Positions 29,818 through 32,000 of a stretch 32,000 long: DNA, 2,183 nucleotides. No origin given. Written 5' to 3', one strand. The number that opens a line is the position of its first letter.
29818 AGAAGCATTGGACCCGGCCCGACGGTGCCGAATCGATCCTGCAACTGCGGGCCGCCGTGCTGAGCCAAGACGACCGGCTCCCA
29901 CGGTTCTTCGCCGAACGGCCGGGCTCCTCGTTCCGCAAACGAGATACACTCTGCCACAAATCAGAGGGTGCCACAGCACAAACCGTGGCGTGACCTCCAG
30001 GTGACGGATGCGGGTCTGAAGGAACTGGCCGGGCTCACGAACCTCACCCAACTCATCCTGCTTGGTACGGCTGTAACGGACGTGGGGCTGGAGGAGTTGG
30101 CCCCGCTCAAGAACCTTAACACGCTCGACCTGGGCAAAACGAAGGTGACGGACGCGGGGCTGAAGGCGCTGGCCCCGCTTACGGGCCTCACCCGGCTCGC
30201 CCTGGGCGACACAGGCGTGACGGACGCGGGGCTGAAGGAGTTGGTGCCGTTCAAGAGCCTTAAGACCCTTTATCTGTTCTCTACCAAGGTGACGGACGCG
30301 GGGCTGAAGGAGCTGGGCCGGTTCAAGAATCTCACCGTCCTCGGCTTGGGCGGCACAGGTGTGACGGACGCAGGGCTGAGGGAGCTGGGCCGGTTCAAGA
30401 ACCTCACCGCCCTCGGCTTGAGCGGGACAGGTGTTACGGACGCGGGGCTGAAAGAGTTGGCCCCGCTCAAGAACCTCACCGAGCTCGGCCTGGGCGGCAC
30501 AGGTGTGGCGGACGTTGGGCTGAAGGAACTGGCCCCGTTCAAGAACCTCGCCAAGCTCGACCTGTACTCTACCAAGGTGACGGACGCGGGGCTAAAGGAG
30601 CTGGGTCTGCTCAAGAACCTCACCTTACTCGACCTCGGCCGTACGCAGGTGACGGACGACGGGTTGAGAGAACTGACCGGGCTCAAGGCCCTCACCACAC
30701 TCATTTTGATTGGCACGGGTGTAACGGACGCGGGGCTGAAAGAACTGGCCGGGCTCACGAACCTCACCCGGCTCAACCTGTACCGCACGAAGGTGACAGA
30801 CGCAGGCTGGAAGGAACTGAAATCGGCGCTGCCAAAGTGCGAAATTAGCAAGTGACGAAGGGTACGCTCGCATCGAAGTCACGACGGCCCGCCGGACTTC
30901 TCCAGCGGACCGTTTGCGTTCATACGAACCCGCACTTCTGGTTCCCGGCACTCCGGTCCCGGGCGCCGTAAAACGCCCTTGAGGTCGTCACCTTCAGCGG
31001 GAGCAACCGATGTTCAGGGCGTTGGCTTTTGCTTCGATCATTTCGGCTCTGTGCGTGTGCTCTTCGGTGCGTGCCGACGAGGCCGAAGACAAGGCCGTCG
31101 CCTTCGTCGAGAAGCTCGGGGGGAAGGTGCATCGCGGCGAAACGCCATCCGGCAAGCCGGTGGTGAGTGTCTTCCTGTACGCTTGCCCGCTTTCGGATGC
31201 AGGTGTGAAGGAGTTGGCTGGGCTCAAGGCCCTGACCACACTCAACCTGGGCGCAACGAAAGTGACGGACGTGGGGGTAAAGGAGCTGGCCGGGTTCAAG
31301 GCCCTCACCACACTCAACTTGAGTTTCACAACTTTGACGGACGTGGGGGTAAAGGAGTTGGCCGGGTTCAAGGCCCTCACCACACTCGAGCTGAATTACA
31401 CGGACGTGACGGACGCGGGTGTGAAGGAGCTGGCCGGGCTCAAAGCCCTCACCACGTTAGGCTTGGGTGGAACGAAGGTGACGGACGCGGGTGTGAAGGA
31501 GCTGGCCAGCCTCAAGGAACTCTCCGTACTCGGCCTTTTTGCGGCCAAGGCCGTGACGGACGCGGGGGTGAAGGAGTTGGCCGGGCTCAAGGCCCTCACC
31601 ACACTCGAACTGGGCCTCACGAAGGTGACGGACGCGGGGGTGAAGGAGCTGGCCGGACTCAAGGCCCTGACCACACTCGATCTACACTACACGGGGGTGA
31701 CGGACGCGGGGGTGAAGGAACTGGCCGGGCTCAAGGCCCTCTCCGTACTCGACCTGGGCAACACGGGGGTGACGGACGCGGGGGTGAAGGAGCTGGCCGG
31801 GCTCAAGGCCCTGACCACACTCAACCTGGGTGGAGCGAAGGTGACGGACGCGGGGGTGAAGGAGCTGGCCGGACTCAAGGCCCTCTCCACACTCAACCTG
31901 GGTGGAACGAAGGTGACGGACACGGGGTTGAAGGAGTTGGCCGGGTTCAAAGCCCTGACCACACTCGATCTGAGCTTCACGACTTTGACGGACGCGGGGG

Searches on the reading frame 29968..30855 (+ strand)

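Call 62: search_protein_families(library=pfam, proteins=[window:29968-30855:+], max_evalue=0.001)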
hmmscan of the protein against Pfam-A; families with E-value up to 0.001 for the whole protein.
window:29968-30855:+ (295 aa): 7 families
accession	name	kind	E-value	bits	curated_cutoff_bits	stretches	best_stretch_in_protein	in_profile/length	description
PF12799.13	LRR_4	-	5.3e-27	93.7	27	1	24-63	1-39/44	Leucine Rich repeats (2 copies)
PF13516.12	LRR_6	-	1.1e-22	78.7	23.4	0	48-69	3-24/24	Leucine Rich repeat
PF23598.1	LRR_14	-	1.3e-15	57.4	40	2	138-283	16-158/353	Leucine-rich repeat region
PF25013.1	LRR_Zer-1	-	1.5e-11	45.1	27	0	163-227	3-65/137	Zer-1-like, Leucine-rich repeats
PF13855.12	LRR_8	-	3.9e-11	43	27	0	193-247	2-56/61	Leucine rich repeat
PF24758.1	LRR_At5g56370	-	5.7e-10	39.7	27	0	67-115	32-80/227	FBD-associated F-box protein At5g56370, LRR repeats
PF14580.12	LRR_9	-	7.7e-05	22.8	30.5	0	214-278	62-127/175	Leucine-rich repeat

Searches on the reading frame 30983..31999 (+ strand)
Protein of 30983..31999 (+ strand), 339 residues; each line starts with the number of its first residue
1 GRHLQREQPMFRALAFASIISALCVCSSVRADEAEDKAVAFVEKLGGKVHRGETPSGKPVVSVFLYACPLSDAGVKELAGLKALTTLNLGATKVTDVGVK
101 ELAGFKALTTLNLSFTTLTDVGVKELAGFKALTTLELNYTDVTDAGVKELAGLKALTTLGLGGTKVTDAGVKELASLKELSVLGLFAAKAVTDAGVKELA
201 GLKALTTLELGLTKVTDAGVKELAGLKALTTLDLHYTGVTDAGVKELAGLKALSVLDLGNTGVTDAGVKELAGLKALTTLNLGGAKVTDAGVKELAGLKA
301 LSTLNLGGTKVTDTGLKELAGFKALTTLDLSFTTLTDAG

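Call 62: search_protein_families(library=pfam, proteins=[window:30983-31999:+], max_evalue=0.001)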
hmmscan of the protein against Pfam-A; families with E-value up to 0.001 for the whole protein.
window:30983-31999:+ (339 aa): 8 families
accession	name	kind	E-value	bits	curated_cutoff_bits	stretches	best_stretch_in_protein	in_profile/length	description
PF13516.12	LRR_6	-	7.2e-34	113.6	23.4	0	108-127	5-24/24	Leucine Rich repeat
PF12799.13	LRR_4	-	4.3e-28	97.1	27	1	228-265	2-38/44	Leucine Rich repeats (2 copies)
PF13855.12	LRR_8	-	1.3e-25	89.3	27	4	83-141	2-60/61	Leucine rich repeat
PF23598.1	LRR_14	-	2.9e-16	59.6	40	2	76-238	16-178/353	Leucine-rich repeat region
PF23952.1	LRR_EndoS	-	1.1e-08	35.7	27.9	0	241-331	32-114/116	Endo-beta-N-acetylglucosaminidase EndoS LRR domain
PF24758.1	LRR_At5g56370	-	3.2e-08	33.9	27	0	194-246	28-80/227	FBD-associated F-box protein At5g56370, LRR repeats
PF25013.1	LRR_Zer-1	-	1e-07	32.6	27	0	247-337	4-100/137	Zer-1-like, Leucine-rich repeats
PF00560.39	LRR_1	-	1.7e-06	27.5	20.6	0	108-127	2-21/23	Leucine Rich Repeat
